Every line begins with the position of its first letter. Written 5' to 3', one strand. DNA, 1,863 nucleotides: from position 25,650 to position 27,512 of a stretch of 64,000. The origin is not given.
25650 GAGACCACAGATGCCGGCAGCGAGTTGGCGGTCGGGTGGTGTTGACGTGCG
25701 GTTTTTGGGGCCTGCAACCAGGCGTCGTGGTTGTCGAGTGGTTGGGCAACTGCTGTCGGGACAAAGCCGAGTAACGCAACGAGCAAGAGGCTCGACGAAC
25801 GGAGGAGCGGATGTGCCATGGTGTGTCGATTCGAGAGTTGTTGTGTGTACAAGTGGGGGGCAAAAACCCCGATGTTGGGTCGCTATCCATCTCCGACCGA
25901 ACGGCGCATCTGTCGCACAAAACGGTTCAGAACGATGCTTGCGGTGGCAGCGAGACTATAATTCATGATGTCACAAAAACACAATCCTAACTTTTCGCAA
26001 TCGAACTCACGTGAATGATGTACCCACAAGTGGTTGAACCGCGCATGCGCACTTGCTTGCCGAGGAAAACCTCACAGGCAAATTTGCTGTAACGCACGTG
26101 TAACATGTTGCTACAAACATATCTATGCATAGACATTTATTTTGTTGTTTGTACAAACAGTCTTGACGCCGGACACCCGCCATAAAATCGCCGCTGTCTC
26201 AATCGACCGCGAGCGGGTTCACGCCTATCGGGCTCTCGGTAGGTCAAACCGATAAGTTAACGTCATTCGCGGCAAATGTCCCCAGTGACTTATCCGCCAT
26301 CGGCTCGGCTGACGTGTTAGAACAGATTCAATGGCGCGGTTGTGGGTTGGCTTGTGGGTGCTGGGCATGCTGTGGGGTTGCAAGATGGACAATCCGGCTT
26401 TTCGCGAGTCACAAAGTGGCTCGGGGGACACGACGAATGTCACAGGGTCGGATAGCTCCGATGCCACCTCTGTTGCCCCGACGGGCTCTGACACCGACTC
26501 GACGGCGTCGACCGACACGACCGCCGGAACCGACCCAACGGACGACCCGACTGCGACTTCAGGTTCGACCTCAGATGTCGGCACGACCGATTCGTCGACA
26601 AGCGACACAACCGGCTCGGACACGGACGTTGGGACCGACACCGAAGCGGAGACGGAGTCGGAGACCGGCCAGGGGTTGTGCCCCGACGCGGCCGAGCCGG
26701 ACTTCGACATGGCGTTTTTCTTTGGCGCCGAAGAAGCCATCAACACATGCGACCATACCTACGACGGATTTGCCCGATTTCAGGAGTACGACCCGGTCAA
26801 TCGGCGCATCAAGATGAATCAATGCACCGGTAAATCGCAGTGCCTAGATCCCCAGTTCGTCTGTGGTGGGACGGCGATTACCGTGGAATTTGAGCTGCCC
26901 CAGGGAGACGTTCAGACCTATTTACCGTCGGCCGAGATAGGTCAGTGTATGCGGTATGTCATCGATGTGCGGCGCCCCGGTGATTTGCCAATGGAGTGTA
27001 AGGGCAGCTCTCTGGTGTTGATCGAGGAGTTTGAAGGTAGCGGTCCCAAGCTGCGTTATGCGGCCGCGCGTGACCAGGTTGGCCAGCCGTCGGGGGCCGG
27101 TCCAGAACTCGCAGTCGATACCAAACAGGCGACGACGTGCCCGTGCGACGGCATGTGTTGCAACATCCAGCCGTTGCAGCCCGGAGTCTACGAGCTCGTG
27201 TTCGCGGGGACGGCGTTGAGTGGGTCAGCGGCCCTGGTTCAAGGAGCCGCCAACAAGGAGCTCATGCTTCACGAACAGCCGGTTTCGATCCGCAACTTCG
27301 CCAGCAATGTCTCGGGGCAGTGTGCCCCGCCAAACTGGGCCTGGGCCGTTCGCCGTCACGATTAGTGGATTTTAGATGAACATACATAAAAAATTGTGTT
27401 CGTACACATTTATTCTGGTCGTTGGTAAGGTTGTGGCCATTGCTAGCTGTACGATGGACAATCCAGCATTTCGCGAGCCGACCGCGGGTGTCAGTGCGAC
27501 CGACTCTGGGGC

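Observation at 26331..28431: Tandem paralogous lipoproteins sharing a conserved post-lipobox '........' motif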

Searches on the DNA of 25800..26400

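Call 77: search_rna_families(source=window, start=25800, end=26400, threshold=evalue, max_evalue=1)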
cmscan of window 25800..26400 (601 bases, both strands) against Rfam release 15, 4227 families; matches with E-value up to 1: 0.
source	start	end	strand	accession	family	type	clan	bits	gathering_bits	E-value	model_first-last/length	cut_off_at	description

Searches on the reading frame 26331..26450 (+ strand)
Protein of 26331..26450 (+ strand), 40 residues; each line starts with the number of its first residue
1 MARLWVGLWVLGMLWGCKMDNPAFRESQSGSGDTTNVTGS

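Call 72: find_homologous_proteins(query=A9, max_evalue=10)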
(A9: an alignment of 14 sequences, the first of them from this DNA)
Query A9 (14 sequences): 100 candidates shared short words with the query, none scored E <= 10.
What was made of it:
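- Tried and rejected: The 40-column profile A9 gave 100 candidates and none at E <= 10 (call 72).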

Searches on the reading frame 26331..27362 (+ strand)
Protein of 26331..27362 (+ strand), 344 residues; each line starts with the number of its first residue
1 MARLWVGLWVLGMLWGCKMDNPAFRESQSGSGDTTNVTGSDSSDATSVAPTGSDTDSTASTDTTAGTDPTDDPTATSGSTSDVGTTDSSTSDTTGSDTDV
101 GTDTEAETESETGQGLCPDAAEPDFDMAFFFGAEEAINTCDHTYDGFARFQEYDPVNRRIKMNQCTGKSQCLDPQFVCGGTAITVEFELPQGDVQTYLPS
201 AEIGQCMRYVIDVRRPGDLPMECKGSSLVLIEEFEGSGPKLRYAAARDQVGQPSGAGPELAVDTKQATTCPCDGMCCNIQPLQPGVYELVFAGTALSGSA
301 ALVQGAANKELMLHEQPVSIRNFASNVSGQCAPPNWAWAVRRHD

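Call 5: search_protein_families(library=pfam, proteins=[window:26331-27362:+], max_evalue=1)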
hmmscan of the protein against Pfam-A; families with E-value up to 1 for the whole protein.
window:26331-27362:+ (344 aa): 0 families

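Call 6: search_protein_families(library=ncbifam, proteins=[window:26331-27362:+], max_evalue=1)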
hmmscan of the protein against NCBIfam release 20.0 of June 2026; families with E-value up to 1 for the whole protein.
window:26331-27362:+ (344 aa): 0 families

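Call 10: list_cluster_members(proteins=[window:26331-27362:+, window:27376-28428:+])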
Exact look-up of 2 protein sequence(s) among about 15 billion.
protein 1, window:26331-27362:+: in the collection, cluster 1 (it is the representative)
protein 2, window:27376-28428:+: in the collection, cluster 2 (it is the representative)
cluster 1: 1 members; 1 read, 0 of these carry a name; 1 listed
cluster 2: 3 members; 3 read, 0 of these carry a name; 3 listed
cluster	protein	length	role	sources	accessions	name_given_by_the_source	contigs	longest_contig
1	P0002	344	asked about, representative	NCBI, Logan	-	-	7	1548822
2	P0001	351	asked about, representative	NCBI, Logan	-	-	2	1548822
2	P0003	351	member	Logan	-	-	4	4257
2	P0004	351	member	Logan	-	-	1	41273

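Call 42: find_encoding_contigs(protein=P0002, flank=1000, max_places=6)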
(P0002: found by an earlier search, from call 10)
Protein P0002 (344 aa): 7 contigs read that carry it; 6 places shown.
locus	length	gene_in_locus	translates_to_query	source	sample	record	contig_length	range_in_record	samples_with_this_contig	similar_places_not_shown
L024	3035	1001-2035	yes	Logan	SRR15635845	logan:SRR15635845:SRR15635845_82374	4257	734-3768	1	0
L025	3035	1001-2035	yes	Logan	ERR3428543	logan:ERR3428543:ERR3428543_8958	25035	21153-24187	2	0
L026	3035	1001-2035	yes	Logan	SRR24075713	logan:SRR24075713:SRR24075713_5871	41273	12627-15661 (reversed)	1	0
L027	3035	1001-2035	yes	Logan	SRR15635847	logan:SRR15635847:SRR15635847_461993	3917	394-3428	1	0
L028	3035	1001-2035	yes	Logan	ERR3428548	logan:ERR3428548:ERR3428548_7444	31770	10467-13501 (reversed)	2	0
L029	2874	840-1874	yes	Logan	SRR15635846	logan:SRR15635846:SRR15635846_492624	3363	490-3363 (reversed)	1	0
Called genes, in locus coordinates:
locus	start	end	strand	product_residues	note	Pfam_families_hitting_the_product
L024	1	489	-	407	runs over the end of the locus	?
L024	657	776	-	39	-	-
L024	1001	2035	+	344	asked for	-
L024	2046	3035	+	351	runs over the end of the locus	-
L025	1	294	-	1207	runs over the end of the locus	PF02128:Peptidase_M36, PF02225:PA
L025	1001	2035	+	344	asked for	-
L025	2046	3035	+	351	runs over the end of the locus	-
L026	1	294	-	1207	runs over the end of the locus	PF02128:Peptidase_M36, PF02225:PA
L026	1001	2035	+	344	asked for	-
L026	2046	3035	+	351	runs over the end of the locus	-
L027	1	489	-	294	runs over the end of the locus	?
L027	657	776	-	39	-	-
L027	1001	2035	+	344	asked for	-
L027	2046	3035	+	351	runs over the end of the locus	-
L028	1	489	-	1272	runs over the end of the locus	PF02128:Peptidase_M36, PF02225:PA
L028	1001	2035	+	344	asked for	-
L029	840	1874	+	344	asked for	-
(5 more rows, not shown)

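Call 58: predict_structure(alignment_id=A6)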
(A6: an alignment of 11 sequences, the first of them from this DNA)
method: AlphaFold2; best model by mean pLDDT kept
length: 328 residues; sequences in the alignment: 11
mean_pLDDT: 75.7   pTM: 0.68
mean pLDDT of the five models: 75.7, 75.2, 75.1, 74.4, 74.3
residues with pLDDT >= 90: 164; 70-90: 50; 50-70: 25; < 50: 89
segments of 3 or more residues with pLDDT < 50: 9-52, 54-56, 58-76, 79-97
pLDDT, mean of each block of 10 residues (from residue 1): 48 39 40 40 38 42 40 44 42 48 80 95 92 96 97 94 95 94 94 91 72 94 94 89 93 79 76 95 95 94 96 83 95
secondary structure, 60 per line:
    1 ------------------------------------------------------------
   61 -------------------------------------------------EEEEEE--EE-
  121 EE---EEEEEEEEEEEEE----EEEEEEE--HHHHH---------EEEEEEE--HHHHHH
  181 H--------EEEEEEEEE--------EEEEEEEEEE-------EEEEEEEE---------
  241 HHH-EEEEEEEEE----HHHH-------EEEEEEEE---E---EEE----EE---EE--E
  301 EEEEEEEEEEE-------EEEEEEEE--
elements in order: E110-115 E126-138 E143-149 H152-156 E166-172 H175-181 E190-198 E207-216 E224-231 E245-253 H258-261 E269-276 E284-286 E300-311 E319-326
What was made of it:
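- Not a fold element: full-length AF2 gives pLDDT about 48 and no secondary structure for residues 1-10, while the domain scores above 90 (call 58). Full-length AF2 does not dock the motif: pLDDT is about 48 and there is no secondary structure (call 58).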

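Call 59: find_related_loci(query=A8, collection=metagenome_contigs, flank=10000)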
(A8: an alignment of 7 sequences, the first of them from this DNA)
Query A8 (328 aa) in metagenome_contigs; peptide patterns used: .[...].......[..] (x = any residue, [..] = any of these).
48 stretches matched a pattern; 1 encode a relative of the query (tblastn E <= 1e-3); 1 distinct loci.
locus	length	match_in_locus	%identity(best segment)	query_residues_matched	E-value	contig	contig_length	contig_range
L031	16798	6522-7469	26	1-326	7e-7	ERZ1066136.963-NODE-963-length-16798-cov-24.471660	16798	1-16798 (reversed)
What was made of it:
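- Tried and rejected: With A8, 48 pattern hits were found but only one was a homolog (L031, call 59).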

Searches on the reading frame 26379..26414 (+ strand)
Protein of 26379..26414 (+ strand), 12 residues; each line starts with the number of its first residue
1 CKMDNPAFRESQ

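Call 83: search_solved_structures(query=A7, max_evalue=10, show_alignments=5)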
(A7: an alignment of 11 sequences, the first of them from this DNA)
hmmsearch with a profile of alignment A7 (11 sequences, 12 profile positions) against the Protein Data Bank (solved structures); distinct sequences matched with E-value up to 10: 1.
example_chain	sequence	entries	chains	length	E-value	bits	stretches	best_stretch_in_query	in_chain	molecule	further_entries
1rgv_A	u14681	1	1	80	0.22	14.8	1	4-11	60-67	ferredoxin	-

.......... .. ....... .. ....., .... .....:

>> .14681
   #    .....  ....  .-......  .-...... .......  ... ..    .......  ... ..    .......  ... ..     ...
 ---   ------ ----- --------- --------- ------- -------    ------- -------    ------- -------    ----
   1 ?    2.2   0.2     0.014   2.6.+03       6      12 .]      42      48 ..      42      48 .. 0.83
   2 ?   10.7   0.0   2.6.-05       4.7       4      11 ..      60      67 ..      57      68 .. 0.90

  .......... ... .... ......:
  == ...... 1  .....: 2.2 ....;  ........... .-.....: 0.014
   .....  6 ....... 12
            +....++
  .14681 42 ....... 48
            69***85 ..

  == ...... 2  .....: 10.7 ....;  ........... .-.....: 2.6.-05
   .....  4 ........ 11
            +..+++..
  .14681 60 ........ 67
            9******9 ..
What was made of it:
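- Tried and rejected: A PDB search with the motif profile gave only a chance ferredoxin match (call 83).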
